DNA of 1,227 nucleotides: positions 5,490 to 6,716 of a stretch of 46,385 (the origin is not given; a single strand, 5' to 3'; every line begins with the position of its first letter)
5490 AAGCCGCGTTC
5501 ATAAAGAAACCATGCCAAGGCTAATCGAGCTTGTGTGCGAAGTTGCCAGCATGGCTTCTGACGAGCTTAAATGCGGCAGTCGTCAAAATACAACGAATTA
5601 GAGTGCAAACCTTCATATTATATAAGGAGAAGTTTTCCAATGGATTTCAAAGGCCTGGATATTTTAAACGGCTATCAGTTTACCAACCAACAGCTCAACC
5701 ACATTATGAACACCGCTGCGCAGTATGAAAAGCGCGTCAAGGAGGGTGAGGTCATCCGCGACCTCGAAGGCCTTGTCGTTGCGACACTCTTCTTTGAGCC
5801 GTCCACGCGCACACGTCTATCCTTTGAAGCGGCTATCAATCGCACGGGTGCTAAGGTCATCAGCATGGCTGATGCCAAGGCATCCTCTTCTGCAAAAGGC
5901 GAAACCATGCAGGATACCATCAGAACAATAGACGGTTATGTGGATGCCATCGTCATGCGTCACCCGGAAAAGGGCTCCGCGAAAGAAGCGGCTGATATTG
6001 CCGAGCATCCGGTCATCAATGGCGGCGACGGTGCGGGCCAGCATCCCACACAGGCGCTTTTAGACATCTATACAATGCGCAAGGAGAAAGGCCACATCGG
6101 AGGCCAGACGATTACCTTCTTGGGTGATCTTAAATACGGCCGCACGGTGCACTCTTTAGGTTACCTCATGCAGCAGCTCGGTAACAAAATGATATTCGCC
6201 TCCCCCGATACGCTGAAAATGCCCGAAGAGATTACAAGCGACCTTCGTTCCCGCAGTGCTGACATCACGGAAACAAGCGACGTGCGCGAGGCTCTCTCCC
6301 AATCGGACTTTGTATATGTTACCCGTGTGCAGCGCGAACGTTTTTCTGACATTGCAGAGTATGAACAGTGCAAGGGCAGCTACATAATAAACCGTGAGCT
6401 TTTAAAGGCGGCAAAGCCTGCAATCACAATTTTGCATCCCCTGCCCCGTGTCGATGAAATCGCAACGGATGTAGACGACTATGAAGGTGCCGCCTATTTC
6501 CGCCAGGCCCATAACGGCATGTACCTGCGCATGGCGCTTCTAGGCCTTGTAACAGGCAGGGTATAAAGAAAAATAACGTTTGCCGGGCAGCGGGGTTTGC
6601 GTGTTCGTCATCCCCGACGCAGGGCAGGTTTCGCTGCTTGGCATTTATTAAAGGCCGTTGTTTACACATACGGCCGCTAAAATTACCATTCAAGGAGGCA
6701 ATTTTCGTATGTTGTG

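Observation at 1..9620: Eight co-directional genes can be read as one linear hydantoin or N-carbamoyl-amino-acid fermentation route ending in substrate-level phosphorylation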

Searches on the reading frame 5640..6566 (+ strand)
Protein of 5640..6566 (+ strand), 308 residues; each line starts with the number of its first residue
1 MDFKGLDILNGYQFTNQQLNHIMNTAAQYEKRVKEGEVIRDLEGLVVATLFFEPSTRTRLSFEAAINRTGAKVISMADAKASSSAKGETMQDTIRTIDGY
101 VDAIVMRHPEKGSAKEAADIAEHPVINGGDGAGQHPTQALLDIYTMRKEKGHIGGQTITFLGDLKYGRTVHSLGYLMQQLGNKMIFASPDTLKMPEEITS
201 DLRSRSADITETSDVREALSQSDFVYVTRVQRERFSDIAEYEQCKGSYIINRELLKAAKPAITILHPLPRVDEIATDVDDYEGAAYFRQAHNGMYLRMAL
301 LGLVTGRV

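Call 5: search_protein_families(library=pfam, proteins=[window:5640-6566:+])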
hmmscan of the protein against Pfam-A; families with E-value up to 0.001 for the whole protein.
window:5640-6566:+ (308 aa): 2 families
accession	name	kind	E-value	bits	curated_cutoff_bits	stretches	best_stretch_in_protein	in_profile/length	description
PF02729.26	OTCace_N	-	3.6e-48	163.9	29.9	1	8-147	3-147/148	Aspartate/ornithine carbamoyltransferase, carbamoyl-P binding domain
PF00185.30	OTCace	-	2.7e-33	115.7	29.4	1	155-302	2-155/157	Aspartate/ornithine carbamoyltransferase, Asp/Orn binding domain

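Call 6: search_protein_families(library=ncbifam, proteins=[window:5640-6566:+])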
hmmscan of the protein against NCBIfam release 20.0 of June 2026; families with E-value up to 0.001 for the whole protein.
window:5640-6566:+ (308 aa): 17 families
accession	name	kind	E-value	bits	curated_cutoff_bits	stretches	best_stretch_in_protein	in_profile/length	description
TIGR00670.1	asp_carb_tr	equivalog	7.8e-106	353.6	236.95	1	13-304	8-302/304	aspartate carbamoyltransferase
NF002032.1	PRK00856.1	equivalog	5.4e-97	324.6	263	1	8-304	3-296/297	aspartate carbamoyltransferase catalytic subunit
NF006046.0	PRK08192.1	equivalog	1.9e-81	273.9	512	1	1-306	2-318/339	aspartate carbamoyltransferase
NF008853.0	PRK11891.1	equivalog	1.6e-79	267.5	560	1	13-305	96-398/430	aspartate carbamoyltransferase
NF001986.0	PRK00779.1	subfamily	9.3e-51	172.8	306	1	6-305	6-304/307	ornithine carbamoyltransferase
TIGR00658.1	orni_carb_tr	equivalog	4.7e-47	160.6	280.85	1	9-302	4-300/304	ornithine carbamoyltransferase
NF010387.0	PRK13814.1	equivalog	2.6e-46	157.9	660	1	5-304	5-302/310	aspartate carbamoyltransferase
NF009916.0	PRK13376.1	equivalog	1.3e-34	119.6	800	1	28-307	30-335/525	bifunctional aspartate carbamoyltransferase catalytic subunit/aspartate carbamoyltransferase regulatory subunit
TIGR04384.1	putr_carbamoyl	exception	4.2e-32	111.6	500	1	9-302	3-304/330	putrescine carbamoyltransferase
NF011380.0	PRK14805.1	equivalog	2.9e-30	105.4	421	1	8-301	4-296/302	ornithine carbamoyltransferase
NF003286.0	PRK04284.1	subfamily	1.5e-25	90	515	1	5-278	6-284/332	ornithine carbamoyltransferase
NF002470.0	PRK01713.1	equivalog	1.7e-21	77.1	545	1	7-286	9-293/334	ornithine carbamoyltransferase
NF009213.0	PRK12562.1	subfamily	1.9e-18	67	559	1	9-276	10-283/334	ornithine carbamoyltransferase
NF003384.0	PRK04523.1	equivalog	8.5e-14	51.3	288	1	8-305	6-333/336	N-acetylornithine carbamoyltransferase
NF011379.0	PRK14804.1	equivalog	1.8e-13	50.3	373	1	39-295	38-299/311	ornithine carbamoyltransferase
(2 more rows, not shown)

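Call 14: find_homologous_proteins(query=window:5640-6566:+)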
Query window:5640-6566:+ (308 aa): 8000 proteins with E <= 0.001 among 8000 candidates; the best 120 are listed.
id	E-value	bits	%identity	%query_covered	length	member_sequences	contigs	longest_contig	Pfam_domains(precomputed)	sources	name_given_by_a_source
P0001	4.5e-192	654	95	100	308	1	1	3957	PF00185.31,PF02729.27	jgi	jgi:aspartate carbamoyltransferase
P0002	2.8e-180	616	89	100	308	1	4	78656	PF00185.31,PF02729.27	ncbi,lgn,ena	-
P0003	3.4e-179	612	89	100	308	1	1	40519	PF00185.31,PF02729.27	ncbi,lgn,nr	ncbi:MAG TPA: aspartate carbamoyltransferase [Clostridia bacterium]|nr:aspartate carbamoyltransferas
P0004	5.2e-179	612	89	100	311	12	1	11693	PF00185.31,PF02729.27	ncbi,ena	-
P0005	1.0e-178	611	89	100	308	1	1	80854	PF00185.31,PF02729.27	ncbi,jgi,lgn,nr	ncbi:MAG: aspartate carbamoyltransferase [Christensenellaceae bacterium]|jgi:aspartate carbamoyltran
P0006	2.9e-178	609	87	100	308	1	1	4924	PF00185.31,PF02729.27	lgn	-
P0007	2.1e-176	603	86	100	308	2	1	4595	PF00185.31,PF02729.27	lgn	-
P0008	3.0e-174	596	85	100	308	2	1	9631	PF00185.31,PF02729.27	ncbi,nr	ncbi:MAG: aspartate carbamoyltransferase [Clostridiales bacterium]|nr:aspartate carbamoyltransferase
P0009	1.0e-172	591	86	100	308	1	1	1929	PF00185.31,PF02729.27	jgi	jgi:aspartate carbamoyltransferase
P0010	1.1e-172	591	86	100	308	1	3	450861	PF00185.31,PF02729.27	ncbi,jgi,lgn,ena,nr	ncbi:MAG: aspartate carbamoyltransferase [Ruminococcaceae bacterium]|jgi:aspartate carbamoyltransfer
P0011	1.7e-172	590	87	100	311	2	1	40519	PF00185.31,PF02729.27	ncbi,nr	ncbi:MAG TPA: aspartate carbamoyltransferase [Clostridia bacterium]|nr:aspartate carbamoyltransferas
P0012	1.9e-172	590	86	100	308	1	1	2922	PF00185.31,PF02729.27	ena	-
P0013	4.8e-172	589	85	100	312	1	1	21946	PF00185.31,PF02729.27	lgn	-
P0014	5.7e-172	589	85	100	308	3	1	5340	PF00185.31,PF02729.27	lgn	-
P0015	9.6e-172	588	84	99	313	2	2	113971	PF00185.31,PF02729.27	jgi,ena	-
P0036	1.1e-167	575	84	100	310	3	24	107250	PF00185.31,PF02729.27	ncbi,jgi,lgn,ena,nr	ncbi:MAG TPA: aspartate carbamoyltransferase [Clostridiales bacterium]|jgi:aspartate carbamoyltransf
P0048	4.3e-163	559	81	100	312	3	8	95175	PF00185.31,PF02729.27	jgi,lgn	-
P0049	2.2e-162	557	80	100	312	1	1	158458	PF00185.31,PF02729.27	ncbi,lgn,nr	ncbi:MAG: aspartate carbamoyltransferase [Oscillibacter sp.]|nr:aspartate carbamoyltransferase [Osci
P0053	6.3e-156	536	77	100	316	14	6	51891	PF00185.31,PF02729.27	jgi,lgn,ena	jgi:aspartate carbamoyltransferase catalytic subunit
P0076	1.1e-152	525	76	100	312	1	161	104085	PF00185.31,PF02729.27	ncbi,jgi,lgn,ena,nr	ncbi:MAG: aspartate carbamoyltransferase [Lachnospiraceae bacterium]|jgi:aspartate carbamoyltransfer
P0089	4.1e-152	523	76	99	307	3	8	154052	PF00185.31,PF02729.27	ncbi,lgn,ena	-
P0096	1.9e-151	521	76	100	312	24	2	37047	PF00185.31,PF02729.27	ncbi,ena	-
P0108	8.6e-151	519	76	99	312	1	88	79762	PF00185.31,PF02729.27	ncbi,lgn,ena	-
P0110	8.6e-151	519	76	99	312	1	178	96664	PF00185.31,PF02729.27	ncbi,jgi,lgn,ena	-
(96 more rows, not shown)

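Call 15: find_encoding_contigs(protein=P0002, flank=10000, max_places=2)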
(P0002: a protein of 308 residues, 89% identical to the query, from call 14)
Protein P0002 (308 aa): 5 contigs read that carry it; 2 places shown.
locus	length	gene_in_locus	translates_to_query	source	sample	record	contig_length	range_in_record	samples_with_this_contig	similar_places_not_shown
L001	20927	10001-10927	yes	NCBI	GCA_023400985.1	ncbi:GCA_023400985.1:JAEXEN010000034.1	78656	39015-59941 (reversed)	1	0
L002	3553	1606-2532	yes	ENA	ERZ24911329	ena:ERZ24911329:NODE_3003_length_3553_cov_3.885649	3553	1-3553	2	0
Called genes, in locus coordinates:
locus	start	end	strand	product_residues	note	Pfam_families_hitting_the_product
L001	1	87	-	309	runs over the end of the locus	PF00291:PALP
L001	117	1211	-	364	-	PF01168:Ala_racemase_N, PF14031:D-ser_dehydrat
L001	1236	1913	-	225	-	PF01177:Asp_Glu_race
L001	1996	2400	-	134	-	PF00903:Glyoxalase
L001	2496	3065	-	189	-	PF03479:PCC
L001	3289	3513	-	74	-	-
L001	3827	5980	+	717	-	PF02629:CoA_binding (weak), PF13380:CoA_binding_2, PF13607:Succ_CoA_lig, PF13549:ATP-grasp_5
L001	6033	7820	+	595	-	PF01855:POR_N, PF02775:TPP_enzyme_C, PF12797:Fer4_2 (faint), PF14697:Fer4_21 (weak), PF00037:Fer4 (weak)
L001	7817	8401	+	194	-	PF01558:POR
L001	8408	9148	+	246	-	PF01177:Asp_Glu_race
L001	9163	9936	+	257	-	PF09339:HTH_IclR, PF12802:MarR_2 (faint), PF01614:IclR_C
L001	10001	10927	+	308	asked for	PF02729:OTCace_N, PF00185:OTCace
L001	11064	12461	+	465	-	PF07969:Amidohydro_3 (faint), PF01979:Amidohydro_1, PF12890:DHOase (faint)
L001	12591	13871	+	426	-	PF12897:Asp_aminotransf, PF00155:Aminotran_1_2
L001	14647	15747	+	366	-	PF06347:SH3_4 (faint), PF08460:SH3_5 (faint), PF08239:SH3_3, PF07653:SH3_2 (faint), PF08239:SH3_3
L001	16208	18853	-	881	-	PF00690:Cation_ATPase_N, PF00122:E1-E2_ATPase, PF00702:Hydrolase, PF13246:Cation_ATPase, PF00689:Cation_ATPase_C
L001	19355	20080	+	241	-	PF00392:GntR, PF07729:FCD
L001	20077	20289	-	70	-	-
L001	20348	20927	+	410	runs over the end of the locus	PF13433:Peripla_BP_5, PF13458:Peripla_BP_6, PF01094:ANF_receptor, PF13433:Peripla_BP_5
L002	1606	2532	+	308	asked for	PF02729:OTCace_N, PF00185:OTCace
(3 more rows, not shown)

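Call 16: find_encoding_contigs(protein=P0010, flank=10000, max_places=2)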
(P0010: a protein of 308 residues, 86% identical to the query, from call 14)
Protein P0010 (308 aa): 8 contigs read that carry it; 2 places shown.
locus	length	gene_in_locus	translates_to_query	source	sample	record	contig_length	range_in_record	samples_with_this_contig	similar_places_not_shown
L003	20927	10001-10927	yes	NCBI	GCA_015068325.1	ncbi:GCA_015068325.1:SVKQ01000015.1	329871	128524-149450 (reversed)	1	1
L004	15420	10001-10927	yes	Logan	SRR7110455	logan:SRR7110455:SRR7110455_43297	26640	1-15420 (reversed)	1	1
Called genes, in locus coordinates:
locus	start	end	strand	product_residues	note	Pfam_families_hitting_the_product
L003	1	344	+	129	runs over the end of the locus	PF21758:LpdD_chaperone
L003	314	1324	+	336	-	PF12974:Phosphonate-bd, PF16868:NMT1_3, PF09084:NMT1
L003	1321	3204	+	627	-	PF06808:DctM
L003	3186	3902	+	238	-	PF17645:Amdase, PF01177:Asp_Glu_race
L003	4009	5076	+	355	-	-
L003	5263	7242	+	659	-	PF06808:DctM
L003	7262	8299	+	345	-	PF02423:OCD_Mu_crystall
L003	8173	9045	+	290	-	PF01177:Asp_Glu_race (weak), PF17645:Amdase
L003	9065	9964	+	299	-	-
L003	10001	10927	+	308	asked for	PF02729:OTCace_N, PF00185:OTCace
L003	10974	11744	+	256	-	PF00970:FAD_binding_6 (weak), PF10418:DHODB_Fe-S_bind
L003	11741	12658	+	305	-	PF01180:DHO_dh, PF01207:Dus (weak), PF03060:NMO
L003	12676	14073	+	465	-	PF01979:Amidohydro_1, PF12890:DHOase (faint), PF07969:Amidohydro_3 (weak)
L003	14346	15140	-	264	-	PF02578:Cu-oxidase_4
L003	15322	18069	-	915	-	PF07517:SecA_DEAD, PF00270:DEAD (weak), PF01043:SecA_PP_bind, PF21090:P-loop_SecA, PF07516:SecA_SW, PF02810:SEC-C (weak)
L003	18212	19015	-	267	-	PF26317:CntK_N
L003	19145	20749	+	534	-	PF00753:Lactamase_B, PF12706:Lactamase_B_2 (weak), PF16661:Lactamase_B_6 (weak), PF10996:Beta-Casp, PF07521:RMMBL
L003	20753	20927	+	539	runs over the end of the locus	PF01938:TRAM, PF05958:tRNA_U5-meth_tr, PF01135:PCMT (weak), PF03602:Cons_hypoth95 (faint), PF05175:MTS (faint), PF09445:Methyltransf_15 (weak), PF13649:Methyltransf_25, PF13847:Methyltransf_31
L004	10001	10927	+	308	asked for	PF02729:OTCace_N, PF00185:OTCace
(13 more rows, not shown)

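Call 23: find_encoding_contigs(protein=P0076, flank=10000, max_places=2)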
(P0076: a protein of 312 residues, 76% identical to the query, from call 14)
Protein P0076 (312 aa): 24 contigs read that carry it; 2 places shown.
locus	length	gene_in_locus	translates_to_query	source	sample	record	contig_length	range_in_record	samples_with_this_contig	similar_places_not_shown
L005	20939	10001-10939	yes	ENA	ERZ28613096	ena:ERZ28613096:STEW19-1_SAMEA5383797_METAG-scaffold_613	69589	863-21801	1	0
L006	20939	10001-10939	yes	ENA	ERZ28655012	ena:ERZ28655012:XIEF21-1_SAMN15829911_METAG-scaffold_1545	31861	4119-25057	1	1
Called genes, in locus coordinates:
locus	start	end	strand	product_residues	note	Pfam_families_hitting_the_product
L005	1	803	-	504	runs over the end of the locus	PF02446:Glyco_hydro_77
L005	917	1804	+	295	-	PF00288:GHMP_kinases_N, PF08544:GHMP_kinases_C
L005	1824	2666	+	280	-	PF13509:S1_2, PF17783:WHD_CvfB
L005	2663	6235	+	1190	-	PF02811:PHP, PF07733:DNA_pol3_alpha, PF17657:DNA_pol3_finger, PF14579:HHH_6, PF01336:tRNA_anti-codon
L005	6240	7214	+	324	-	PF00365:PFK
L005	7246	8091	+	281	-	PF01177:Asp_Glu_race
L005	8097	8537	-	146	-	-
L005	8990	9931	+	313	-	PF00696:AA_kinase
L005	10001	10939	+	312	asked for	PF02729:OTCace_N, PF00185:OTCace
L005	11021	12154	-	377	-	PF01546:Peptidase_M20, PF07687:M20_dimer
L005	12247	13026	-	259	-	-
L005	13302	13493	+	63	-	-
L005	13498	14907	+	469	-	PF01979:Amidohydro_1, PF07969:Amidohydro_3 (weak)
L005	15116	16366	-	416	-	PF13411:MerR_1, PF09278:MerR-DNA-bind (weak)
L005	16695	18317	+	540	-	PF00474:SSF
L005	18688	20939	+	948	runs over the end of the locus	PF00111:Fer2, PF01799:Fer2_2, PF01315:Ald_Xan_dh_C, PF02738:MoCoBD_1, PF20256:MoCoBD_2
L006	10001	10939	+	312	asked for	PF02729:OTCace_N, PF00185:OTCace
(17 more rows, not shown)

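Call 24: find_encoding_contigs(protein=P0005, flank=10000, max_places=1)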
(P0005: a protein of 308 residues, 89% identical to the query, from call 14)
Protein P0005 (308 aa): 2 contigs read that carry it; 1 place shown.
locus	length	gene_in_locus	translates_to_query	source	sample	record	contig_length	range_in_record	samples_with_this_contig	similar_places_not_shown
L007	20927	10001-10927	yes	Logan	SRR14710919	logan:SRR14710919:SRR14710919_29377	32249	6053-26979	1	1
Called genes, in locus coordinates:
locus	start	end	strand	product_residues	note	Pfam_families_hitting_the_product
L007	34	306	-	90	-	PF15562:Imm17 (weak)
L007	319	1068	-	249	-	-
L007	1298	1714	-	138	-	PF05105:Phage_holin_4_1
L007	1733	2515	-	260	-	PF00877:NLPC_P60, PF08239:SH3_3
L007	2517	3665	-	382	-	-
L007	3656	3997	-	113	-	-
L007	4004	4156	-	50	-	-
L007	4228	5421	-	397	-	PF13252:Phage_capsid_3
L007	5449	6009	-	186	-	-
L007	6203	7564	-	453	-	PF01979:Amidohydro_1, PF07969:Amidohydro_3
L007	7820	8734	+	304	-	PF00126:HTH_1, PF03466:LysR_substrate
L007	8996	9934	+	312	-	PF00696:AA_kinase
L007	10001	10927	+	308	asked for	PF02729:OTCace_N, PF00185:OTCace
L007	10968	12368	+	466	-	PF07969:Amidohydro_3 (faint), PF01979:Amidohydro_1, PF12890:DHOase (faint)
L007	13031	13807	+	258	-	PF00005:ABC_tran, PF13304:AAA_21 (faint)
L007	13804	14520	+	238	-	PF00005:ABC_tran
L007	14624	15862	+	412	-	PF13433:Peripla_BP_5, PF13458:Peripla_BP_6, PF01094:ANF_receptor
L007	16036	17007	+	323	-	PF02653:BPD_transp_2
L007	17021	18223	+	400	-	PF02653:BPD_transp_2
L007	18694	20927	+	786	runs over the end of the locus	PF01315:Ald_Xan_dh_C, PF02738:MoCoBD_1, PF20256:MoCoBD_2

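Call 25: find_encoding_contigs(protein=P0049, flank=10000, max_places=1)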
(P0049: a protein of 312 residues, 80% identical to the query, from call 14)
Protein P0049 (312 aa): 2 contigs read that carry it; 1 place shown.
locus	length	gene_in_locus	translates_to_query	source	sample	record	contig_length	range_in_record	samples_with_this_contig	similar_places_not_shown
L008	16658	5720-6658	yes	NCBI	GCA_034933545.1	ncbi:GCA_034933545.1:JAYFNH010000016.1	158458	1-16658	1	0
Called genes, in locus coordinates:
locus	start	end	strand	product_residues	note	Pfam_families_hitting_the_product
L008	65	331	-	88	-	PF04277:OAD_gamma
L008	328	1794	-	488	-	PF04389:Peptidase_M28 (faint), PF05343:Peptidase_M42 (faint), PF01546:Peptidase_M20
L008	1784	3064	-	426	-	PF12897:Asp_aminotransf, PF00155:Aminotran_1_2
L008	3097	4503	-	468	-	PF01979:Amidohydro_1 (weak), PF12890:DHOase (faint), PF01979:Amidohydro_1, PF07969:Amidohydro_3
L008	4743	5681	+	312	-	PF00696:AA_kinase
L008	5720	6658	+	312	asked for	PF02729:OTCace_N, PF00185:OTCace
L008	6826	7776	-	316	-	PF00126:HTH_1, PF03466:LysR_substrate (weak)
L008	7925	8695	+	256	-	PF00970:FAD_binding_6 (weak), PF10418:DHODB_Fe-S_bind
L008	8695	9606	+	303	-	PF01180:DHO_dh, PF01207:Dus (faint), PF03060:NMO (weak)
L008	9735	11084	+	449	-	PF00375:SDF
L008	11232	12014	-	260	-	PF00528:BPD_transp_1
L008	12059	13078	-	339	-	PF13379:NMT1_2, PF09084:NMT1, PF12974:Phosphonate-bd, PF16868:NMT1_3 (weak)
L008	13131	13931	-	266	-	PF01048:PNP_UDP_1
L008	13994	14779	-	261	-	PF00528:BPD_transp_1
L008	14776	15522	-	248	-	PF00005:ABC_tran, PF09818:ABC_ATPase (faint), PF13304:AAA_21 (faint)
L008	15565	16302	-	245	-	PF09339:HTH_IclR, PF12802:MarR_2 (faint), PF01614:IclR_C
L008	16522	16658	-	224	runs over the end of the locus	PF03050:DDE_Tnp_IS66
